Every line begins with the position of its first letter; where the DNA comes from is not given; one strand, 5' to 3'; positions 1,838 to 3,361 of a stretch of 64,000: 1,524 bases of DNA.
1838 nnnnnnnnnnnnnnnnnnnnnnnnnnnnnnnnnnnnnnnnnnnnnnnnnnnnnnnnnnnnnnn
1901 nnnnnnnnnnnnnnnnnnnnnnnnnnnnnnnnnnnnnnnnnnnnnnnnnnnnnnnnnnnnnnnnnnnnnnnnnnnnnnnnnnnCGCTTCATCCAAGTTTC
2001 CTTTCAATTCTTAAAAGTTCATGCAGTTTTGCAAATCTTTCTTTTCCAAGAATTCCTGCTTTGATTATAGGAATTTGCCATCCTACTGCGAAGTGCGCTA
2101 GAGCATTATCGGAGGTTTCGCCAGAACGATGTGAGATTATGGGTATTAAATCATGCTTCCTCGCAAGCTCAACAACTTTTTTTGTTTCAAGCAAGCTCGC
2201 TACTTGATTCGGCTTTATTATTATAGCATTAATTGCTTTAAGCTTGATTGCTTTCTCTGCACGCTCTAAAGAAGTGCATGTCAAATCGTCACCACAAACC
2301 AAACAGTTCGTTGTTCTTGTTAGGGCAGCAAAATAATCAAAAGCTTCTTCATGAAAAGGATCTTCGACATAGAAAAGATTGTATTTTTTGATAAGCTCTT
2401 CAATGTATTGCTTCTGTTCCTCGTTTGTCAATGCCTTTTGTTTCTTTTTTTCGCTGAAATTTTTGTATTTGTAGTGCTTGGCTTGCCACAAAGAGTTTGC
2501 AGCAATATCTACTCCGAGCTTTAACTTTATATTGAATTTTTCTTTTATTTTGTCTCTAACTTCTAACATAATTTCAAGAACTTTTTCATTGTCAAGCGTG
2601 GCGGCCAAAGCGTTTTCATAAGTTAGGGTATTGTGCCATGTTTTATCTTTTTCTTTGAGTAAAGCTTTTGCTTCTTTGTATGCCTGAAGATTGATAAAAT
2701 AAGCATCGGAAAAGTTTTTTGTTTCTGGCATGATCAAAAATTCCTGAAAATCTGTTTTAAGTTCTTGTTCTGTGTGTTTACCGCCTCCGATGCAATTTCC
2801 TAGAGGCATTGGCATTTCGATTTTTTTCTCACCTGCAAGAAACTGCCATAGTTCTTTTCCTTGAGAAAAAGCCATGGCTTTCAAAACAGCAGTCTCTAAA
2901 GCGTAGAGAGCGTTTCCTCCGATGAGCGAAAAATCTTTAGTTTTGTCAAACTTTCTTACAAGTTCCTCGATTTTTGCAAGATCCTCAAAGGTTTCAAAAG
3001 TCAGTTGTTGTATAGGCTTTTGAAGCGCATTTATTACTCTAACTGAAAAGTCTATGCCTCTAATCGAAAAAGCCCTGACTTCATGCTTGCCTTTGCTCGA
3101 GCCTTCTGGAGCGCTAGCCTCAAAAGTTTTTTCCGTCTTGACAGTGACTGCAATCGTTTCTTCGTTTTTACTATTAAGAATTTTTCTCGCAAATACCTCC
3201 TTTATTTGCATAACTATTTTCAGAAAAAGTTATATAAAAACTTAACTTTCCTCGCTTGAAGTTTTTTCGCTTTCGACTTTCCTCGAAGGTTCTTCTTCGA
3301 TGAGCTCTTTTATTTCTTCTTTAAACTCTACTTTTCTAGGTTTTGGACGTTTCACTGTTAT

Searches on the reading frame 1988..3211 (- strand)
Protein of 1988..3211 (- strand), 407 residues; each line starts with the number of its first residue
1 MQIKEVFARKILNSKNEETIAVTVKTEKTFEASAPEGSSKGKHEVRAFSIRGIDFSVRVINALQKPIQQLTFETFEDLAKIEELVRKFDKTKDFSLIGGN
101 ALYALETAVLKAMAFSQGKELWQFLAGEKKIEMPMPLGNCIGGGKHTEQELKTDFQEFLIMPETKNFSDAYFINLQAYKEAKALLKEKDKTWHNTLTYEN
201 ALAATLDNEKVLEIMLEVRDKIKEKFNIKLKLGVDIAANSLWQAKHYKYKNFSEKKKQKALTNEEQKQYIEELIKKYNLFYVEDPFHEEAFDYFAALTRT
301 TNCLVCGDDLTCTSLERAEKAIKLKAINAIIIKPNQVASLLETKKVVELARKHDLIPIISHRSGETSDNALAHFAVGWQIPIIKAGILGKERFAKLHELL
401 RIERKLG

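Call 6: search_protein_families(library=pfam, proteins=[window:1988-3211:-], max_evalue=0.001)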
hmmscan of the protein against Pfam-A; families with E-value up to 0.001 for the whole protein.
window:1988-3211:- (407 aa): 3 families
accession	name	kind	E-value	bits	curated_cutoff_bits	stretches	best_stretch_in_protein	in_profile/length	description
PF00113.28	Enolase_C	-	1.2e-52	179.5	21.5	1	132-407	3-282/296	Enolase, C-terminal TIM barrel domain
PF03952.21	Enolase_N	-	3e-18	66.7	35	1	3-125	1-131/131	Enolase, N-terminal domain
PF13378.12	MR_MLE_C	-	1.2e-10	42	29.4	1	260-363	54-155/219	Enolase C-terminal domain-like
